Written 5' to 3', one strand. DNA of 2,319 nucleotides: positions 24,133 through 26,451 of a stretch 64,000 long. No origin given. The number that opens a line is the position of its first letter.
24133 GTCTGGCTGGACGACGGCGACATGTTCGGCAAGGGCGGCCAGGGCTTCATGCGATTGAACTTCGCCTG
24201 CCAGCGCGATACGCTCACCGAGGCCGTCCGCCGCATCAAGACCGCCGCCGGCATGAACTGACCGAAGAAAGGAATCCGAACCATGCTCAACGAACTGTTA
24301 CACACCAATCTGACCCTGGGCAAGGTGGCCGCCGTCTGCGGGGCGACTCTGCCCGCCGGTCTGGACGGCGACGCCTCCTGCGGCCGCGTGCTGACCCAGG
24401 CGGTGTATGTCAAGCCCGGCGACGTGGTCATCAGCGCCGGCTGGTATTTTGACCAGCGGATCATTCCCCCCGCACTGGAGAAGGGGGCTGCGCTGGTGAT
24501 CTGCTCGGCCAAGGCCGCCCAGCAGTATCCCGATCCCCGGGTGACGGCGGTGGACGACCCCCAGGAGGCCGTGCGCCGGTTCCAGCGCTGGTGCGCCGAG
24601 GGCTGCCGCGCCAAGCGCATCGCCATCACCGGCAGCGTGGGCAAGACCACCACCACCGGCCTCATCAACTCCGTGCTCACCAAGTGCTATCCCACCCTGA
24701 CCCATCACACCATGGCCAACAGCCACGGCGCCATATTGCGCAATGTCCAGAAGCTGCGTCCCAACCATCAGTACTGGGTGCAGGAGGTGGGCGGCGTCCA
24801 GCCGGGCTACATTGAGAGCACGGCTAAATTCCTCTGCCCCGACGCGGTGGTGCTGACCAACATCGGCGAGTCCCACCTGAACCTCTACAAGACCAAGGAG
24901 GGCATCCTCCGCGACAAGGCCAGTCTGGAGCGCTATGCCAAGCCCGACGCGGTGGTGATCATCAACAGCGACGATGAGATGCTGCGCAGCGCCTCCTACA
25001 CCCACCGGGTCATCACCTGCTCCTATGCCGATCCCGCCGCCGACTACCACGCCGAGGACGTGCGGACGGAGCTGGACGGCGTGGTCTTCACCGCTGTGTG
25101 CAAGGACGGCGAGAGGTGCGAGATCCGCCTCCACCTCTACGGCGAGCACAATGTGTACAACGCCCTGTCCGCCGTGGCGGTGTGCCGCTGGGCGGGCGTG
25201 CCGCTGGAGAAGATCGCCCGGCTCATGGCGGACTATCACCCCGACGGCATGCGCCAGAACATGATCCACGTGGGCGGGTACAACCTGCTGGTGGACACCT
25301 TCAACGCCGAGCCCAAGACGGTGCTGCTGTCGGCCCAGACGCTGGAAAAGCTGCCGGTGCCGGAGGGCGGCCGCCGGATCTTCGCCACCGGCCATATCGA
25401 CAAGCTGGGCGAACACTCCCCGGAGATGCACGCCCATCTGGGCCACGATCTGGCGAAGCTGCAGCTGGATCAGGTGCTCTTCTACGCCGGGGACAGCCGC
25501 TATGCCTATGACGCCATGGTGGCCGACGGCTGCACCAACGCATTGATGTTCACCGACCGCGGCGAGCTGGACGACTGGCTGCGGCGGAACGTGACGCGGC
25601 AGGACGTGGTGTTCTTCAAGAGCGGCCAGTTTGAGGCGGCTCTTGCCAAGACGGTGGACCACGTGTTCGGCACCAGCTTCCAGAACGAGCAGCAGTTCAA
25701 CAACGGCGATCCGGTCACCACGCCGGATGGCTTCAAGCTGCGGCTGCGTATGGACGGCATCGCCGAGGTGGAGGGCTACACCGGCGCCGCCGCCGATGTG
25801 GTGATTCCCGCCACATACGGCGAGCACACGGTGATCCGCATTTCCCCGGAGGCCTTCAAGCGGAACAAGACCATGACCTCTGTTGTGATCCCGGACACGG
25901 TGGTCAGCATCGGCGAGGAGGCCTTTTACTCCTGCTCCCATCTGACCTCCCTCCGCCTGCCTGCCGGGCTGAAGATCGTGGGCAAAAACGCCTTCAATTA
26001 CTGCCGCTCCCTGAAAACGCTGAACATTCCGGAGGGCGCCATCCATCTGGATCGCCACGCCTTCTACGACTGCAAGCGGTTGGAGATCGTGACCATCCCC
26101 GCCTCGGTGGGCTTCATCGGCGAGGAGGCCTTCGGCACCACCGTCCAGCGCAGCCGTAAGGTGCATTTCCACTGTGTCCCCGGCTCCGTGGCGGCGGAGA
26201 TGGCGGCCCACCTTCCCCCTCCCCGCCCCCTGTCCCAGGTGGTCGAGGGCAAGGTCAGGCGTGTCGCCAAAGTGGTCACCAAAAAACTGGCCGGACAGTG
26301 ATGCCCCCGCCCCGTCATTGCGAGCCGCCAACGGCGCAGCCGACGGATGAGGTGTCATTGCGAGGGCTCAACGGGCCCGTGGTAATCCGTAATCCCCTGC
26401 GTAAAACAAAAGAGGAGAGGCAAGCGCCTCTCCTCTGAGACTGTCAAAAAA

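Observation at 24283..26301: Cytoplasmic MurF-like ligase fused to a BspA-type leucine-rich-repeat domain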

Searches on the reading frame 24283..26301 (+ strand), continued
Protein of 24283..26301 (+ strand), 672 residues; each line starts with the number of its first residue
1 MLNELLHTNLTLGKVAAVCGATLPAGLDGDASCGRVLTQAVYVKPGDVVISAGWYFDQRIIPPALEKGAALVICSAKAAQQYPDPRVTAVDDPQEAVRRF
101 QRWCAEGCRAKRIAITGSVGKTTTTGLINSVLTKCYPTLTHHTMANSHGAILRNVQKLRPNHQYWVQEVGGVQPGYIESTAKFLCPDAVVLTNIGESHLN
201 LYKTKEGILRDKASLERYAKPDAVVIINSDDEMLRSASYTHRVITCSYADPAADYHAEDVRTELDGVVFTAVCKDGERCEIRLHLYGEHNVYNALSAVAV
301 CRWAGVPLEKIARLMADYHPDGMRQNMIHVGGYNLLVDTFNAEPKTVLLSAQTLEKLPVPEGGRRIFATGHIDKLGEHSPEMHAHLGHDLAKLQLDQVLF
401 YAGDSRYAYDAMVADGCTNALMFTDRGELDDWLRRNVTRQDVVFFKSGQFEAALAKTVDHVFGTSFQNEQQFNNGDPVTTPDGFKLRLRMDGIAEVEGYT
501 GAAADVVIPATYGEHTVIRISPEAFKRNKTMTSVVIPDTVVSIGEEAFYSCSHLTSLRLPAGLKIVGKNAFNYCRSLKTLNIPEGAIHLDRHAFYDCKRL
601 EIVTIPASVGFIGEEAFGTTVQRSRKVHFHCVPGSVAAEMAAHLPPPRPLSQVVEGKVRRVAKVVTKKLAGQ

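Call 93: find_homologous_proteins(query=L092:8017-8988:+, max_evalue=0.00001)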
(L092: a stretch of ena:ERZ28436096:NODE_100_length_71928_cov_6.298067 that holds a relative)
Query L092:8017-8988:+ (324 aa): 2334 proteins with E <= 0.00001 among 5670 candidates; the best 120 are listed.
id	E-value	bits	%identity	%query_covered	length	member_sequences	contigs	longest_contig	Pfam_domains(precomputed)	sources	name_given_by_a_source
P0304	5.4e-218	741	100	100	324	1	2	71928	PF05222.22,PF02826.26,PF01262.28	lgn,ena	-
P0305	2.4e-216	735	99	100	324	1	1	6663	PF05222.22,PF02826.26,PF01262.28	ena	-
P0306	1.1e-188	644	85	100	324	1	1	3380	PF05222.22,PF02826.26,PF01262.28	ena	-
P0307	8.9e-184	628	81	100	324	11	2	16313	PF05222.22,PF02826.26,PF01262.28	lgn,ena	-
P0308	5.0e-176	603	78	100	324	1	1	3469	PF05222.22,PF02826.26,PF01262.28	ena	-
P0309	1.3e-175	601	78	100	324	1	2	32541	PF05222.22,PF02826.26,PF01262.28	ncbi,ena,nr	ncbi:MAG: N(5)-(carboxyethyl)ornithine synthase [Oscillospiraceae bacterium]|nr:N(5)-(carboxyethyl)o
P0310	1.1e-168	579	74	100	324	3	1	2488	PF05222.22,PF01262.28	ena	-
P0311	1.4e-167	575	74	100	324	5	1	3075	PF05222.22,PF02826.26,PF01262.28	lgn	-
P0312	1.1e-165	569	74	100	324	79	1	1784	PF05222.22,PF02826.26,PF01262.28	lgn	-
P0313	5.3e-165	566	74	99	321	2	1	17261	PF05222.22,PF02826.26,PF01262.28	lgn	-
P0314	5.4e-164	563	72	100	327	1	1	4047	PF05222.22,PF02826.26,PF01262.28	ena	-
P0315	9.8e-164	562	74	100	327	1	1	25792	PF05222.22,PF02826.26,PF01262.28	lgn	-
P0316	1.0e-163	562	74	100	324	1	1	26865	PF05222.22,PF02826.26,PF01262.28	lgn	-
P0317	4.4e-163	560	73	100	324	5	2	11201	PF05222.22,PF02826.26,PF01262.28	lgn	-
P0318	9.4e-163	559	73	100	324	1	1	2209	PF05222.22,PF02826.26,PF01262.28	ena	-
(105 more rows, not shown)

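Call 103: search_protein_families(library=ncbifam, proteins=[P0006, P0016, P0082, P0110], max_evalue=1e-20)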
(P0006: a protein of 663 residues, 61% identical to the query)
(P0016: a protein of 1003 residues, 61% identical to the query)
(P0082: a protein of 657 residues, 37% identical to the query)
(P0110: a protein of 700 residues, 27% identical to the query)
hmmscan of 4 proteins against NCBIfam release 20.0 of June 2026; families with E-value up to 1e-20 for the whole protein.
P0006 (663 aa): 9 families
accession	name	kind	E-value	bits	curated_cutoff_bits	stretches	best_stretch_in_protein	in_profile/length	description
TIGR01143.1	murF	subfamily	1e-67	228.9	288.6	1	61-447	26-406/418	UDP-N-acetylmuramoyl-tripeptide--D-alanyl-D-alanine ligase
NF008896.0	PRK11929.1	equivalog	2.8e-63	214.1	1023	1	17-461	511-957/965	bifunctional UDP-N-acetylmuramoyl-L-alanyl-D-glutamate--2,6-diaminopimelate ligase MurE/UDP-N-acetylmuramoyl-tripeptide--D-alanyl-D-alanine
NF008041.0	PRK10773.1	equivalog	1.3e-38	133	551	1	59-398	52-389/453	UDP-N-acetylmuramoyl-tripeptide--D-alanyl-D-alanine ligase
NF010693.0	PRK14093.1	equivalog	1.9e-34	119.2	544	1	22-445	23-450/479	UDP-N-acetylmuramoylalanyl-D-glutamyl-2,6-diaminopimelate--D-alanyl-D-alanine ligase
TIGR01082.1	murC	equivalog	1.8e-26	93.2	335.1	1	101-365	91-348/449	UDP-N-acetylmuramate--L-alanine ligase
NF001126.0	PRK00139.1-4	equivalog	1.8e-25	89.4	373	0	188-337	196-347/486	UDP-N-acetylmuramoyl-L-alanyl-D-glutamate--2,6-diaminopimelate ligase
NF008897.0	PRK11930.1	equivalog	9.4e-25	86.8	804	1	59-445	54-439/822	bifunctional UDP-N-acetylmuramoyl-tripeptide:D-alanyl-D-alanine ligase/alanine racemase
TIGR01087.1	murD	equivalog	5.4e-24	85.1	211.95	1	109-354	103-339/441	UDP-N-acetylmuramoyl-L-alanine--D-glutamate ligase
TIGR01085.1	murE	subfamily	5.9e-23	81.5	257.3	0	187-337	179-337/472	UDP-N-acetylmuramyl-tripeptide synthetase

P0016 (1003 aa): 8 families
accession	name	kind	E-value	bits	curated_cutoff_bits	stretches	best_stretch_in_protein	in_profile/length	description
TIGR01143.1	murF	subfamily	8.9e-65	219.2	288.6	1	55-442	26-407/418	UDP-N-acetylmuramoyl-tripeptide--D-alanyl-D-alanine ligase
NF008896.0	PRK11929.1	equivalog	1.3e-57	195.3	1023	1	4-455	504-957/965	bifunctional UDP-N-acetylmuramoyl-L-alanyl-D-glutamate--2,6-diaminopimelate ligase MurE/UDP-N-acetylmuramoyl-tripeptide--D-alanyl-D-alanine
NF008041.0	PRK10773.1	equivalog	6e-39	134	551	1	1-436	1-428/453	UDP-N-acetylmuramoyl-tripeptide--D-alanyl-D-alanine ligase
NF010693.0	PRK14093.1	equivalog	6e-32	110.9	544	1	52-439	55-450/479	UDP-N-acetylmuramoylalanyl-D-glutamyl-2,6-diaminopimelate--D-alanyl-D-alanine ligase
NF001126.0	PRK00139.1-4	equivalog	1.2e-26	93.4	373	0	182-331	196-347/486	UDP-N-acetylmuramoyl-L-alanyl-D-glutamate--2,6-diaminopimelate ligase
NF008897.0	PRK11930.1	equivalog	4.4e-25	87.8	804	1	4-440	3-440/822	bifunctional UDP-N-acetylmuramoyl-tripeptide:D-alanyl-D-alanine ligase/alanine racemase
TIGR01082.1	murC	equivalog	1.1e-22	80.8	335.1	1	103-350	99-340/449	UDP-N-acetylmuramate--L-alanine ligase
TIGR01085.1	murE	subfamily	9e-21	74.3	257.3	0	181-330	179-336/472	UDP-N-acetylmuramyl-tripeptide synthetase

P0082 (657 aa): 9 families
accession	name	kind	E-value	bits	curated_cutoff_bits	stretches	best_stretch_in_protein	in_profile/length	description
TIGR01143.1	murF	subfamily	2.3e-63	214.6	288.6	1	62-468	24-416/418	UDP-N-acetylmuramoyl-tripeptide--D-alanyl-D-alanine ligase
NF008896.0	PRK11929.1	equivalog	1.1e-59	202.2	1023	1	13-471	504-957/965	bifunctional UDP-N-acetylmuramoyl-L-alanyl-D-glutamate--2,6-diaminopimelate ligase MurE/UDP-N-acetylmuramoyl-tripeptide--D-alanyl-D-alanine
NF008041.0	PRK10773.1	equivalog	6.4e-36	124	551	1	95-415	80-398/453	UDP-N-acetylmuramoyl-tripeptide--D-alanyl-D-alanine ligase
NF010693.0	PRK14093.1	equivalog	1.4e-32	113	544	1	63-458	57-452/479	UDP-N-acetylmuramoylalanyl-D-glutamyl-2,6-diaminopimelate--D-alanyl-D-alanine ligase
TIGR01082.1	murC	equivalog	4.3e-29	101.9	335.1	1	63-361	51-337/449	UDP-N-acetylmuramate--L-alanine ligase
NF008897.0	PRK11930.1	equivalog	2.4e-28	98.6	804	1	61-472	53-455/822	bifunctional UDP-N-acetylmuramoyl-tripeptide:D-alanyl-D-alanine ligase/alanine racemase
NF001126.0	PRK00139.1-4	equivalog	2.1e-24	85.9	373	1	53-328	39-330/486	UDP-N-acetylmuramoyl-L-alanyl-D-glutamate--2,6-diaminopimelate ligase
TIGR01085.1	murE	subfamily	3.3e-23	82.3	257.3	1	47-327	15-318/472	UDP-N-acetylmuramyl-tripeptide synthetase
TIGR01087.1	murD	equivalog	1.1e-21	77.4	211.95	1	114-357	103-334/441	UDP-N-acetylmuramoyl-L-alanine--D-glutamate ligase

P0110 (700 aa): 2 families
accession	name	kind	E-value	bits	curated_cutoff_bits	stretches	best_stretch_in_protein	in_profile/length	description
TIGR01143.1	murF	subfamily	1.3e-42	146.3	288.6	1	91-487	35-405/418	UDP-N-acetylmuramoyl-tripeptide--D-alanyl-D-alanine ligase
NF008896.0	PRK11929.1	equivalog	1.2e-35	122.6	1023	1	86-487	562-943/965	bifunctional UDP-N-acetylmuramoyl-L-alanyl-D-glutamate--2,6-diaminopimelate ligase MurE/UDP-N-acetylmuramoyl-tripeptide--D-alanyl-D-alanine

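Call 104: predict_structure(alignment_id=A3)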
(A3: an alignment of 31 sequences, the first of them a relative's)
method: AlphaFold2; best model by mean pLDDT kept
length: 1003 residues; sequences in the alignment: 31
mean_pLDDT: 86.6   pTM: 0.65
mean pLDDT of the five models: 86.6, 85.5, 85.4, 85.2, 83.7
residues with pLDDT >= 90: 601; 70-90: 250; 50-70: 137; < 50: 15
segments of 3 or more residues with pLDDT < 50: 647-655
pLDDT, mean of each block of 10 residues (from residue 1): 84 93 93 89 91 94 95 95 95 95 95 92 96 86 91 95 90 94 95 88 95 97 96 96 97 92 96 96 96 98 97 87 92 89 94 92 83 92 97 94 97 95 95 95 88 92 81 94 92 94 96 95 97 97 96 96 96 95 95 93 93 76 90 89 62 50 60 64 76 72 59 65 63 53 53 56 86 78 87 92 64 85 93 83 91 84 82 88 64 84 91 87 92 94 79 84 90 66 72 67 58
secondary structure, 60 per line:
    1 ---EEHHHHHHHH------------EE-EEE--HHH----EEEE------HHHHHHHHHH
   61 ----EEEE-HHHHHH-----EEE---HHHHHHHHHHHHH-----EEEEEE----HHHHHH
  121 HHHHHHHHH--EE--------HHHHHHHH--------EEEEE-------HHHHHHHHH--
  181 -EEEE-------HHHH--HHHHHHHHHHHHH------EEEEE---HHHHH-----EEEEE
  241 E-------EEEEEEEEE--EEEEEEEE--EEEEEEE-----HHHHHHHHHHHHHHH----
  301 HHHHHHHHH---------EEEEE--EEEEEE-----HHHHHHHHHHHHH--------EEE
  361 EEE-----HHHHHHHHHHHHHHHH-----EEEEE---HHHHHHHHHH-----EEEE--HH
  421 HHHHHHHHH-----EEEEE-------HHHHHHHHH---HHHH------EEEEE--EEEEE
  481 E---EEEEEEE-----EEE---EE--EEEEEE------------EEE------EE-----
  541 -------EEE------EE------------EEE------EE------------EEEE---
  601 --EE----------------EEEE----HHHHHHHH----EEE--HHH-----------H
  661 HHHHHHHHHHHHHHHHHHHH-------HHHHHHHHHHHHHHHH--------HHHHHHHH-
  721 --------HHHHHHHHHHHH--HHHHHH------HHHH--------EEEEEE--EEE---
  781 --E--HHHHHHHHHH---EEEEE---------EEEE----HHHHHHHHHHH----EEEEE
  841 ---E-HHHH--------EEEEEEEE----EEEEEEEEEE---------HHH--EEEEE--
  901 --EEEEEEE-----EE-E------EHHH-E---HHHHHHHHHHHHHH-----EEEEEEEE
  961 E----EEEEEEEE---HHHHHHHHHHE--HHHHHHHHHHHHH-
elements in order (helices of 4 or more, strands of 3 or more residues): H6-13 E29-31 E41-44 H51-60 E65-68 H70-75 E81-83 H87-99 E105-110 H115-129 H142-149 E158-162 H170-178 E182-185 H193-196 H199-211 E218-222 H226-230 E236-241 E249-257 E260-267 E270-276 H282-296 H301-309 E319-323 E326-331 H337-349 E358-363 H369-384 E390-394 H398-407 E413-416 H419-429 E435-439 H447-455 H459-462 E469-473 E476-481 E485-491 E497-499 E507-512 E525-527 E548-550 E571-573 E594-597 E621-624 H629-636 E641-643 H660-680 H688-703 H712-719 H729-740 H743-748 H755-758 E767-772 E775-777 H786-795 E799-803 E813-816 H821-831 E836-840 H846-849 E858-865 E870-879 E894-898 E903-909 H934-947 E953-961 E966-973 H977-986 H990-1002

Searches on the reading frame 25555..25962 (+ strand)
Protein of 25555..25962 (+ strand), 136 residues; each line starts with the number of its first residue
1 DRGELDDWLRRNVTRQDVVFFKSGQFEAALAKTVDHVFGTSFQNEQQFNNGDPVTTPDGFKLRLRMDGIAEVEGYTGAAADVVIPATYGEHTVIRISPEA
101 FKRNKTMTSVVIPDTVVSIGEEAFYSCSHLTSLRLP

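Call 64: find_related_loci(query=A2, collection=metagenome_contigs, flank=10000)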
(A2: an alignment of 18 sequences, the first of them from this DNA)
Query A2 (136 aa) in metagenome_contigs; peptide patterns used: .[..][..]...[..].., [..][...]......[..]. (x = any residue, [..] = any of these).
67 stretches matched a pattern; 29 encode a relative of the query (tblastn E <= 1e-3); 29 distinct loci.
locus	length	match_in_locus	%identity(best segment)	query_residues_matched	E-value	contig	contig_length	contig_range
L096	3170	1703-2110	100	1-136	5e-93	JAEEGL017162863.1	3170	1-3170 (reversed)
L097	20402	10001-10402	61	2-136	1e-54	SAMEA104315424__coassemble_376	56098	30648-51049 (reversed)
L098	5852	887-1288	64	2-136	7e-54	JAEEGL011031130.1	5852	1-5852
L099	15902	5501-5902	55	2-136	3e-53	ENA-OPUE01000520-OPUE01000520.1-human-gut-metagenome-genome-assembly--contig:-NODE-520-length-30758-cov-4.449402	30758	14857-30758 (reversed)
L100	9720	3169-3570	55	2-136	3e-53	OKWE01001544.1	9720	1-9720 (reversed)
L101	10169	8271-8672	61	2-136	2e-52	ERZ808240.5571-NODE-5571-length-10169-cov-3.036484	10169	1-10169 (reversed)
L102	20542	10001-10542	60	1-136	1e-51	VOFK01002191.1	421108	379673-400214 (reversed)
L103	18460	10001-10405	60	1-136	9e-52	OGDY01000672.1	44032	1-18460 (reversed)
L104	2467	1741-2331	57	2-136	3e-51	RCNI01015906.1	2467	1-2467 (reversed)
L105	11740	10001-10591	57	2-136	1e-49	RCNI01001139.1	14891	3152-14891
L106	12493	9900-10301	57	2-136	8e-48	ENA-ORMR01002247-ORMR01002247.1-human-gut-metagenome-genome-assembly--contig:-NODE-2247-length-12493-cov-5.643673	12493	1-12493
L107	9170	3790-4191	57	2-136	8e-48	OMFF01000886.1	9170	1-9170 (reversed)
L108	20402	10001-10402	57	2-136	9e-48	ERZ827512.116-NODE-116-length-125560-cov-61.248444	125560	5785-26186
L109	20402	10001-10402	57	2-136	9e-48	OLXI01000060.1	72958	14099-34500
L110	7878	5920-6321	57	2-136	8e-48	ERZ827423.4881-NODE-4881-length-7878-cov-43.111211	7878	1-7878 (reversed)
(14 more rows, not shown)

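Call 74: search_protein_representatives(alignment_id=A2)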
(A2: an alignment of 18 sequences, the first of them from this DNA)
Query: 18 sequences, 135 profile positions. Proteins with E-value up to 0.001 (for the whole library): 365364; up to 1e-10: 243441; up to 1e-30: 81748. The best 150 are listed.
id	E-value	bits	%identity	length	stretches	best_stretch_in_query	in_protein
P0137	0.0e+00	1363.8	-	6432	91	76-134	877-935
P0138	0.0e+00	1250.3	-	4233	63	68-135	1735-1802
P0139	0.0e+00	1215.4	-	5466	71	55-135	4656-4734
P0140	0.0e+00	1196.5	-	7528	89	56-133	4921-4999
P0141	0.0e+00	1194.7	-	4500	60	49-135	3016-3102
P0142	0.0e+00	1173.9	-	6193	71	55-134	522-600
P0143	0.0e+00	1165.8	-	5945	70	91-134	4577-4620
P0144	0.0e+00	1165.5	-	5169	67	77-135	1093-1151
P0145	0.0e+00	1157.6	-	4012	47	56-135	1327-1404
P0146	0.0e+00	1135.0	-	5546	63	54-135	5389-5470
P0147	0.0e+00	1117.0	-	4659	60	66-135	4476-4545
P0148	0.0e+00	1046.4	-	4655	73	83-133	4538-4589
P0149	0.0e+00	1038.8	-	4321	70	91-135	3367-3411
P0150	0.0e+00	1024.8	-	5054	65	74-135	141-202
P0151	2.2e-295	979.7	-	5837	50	57-133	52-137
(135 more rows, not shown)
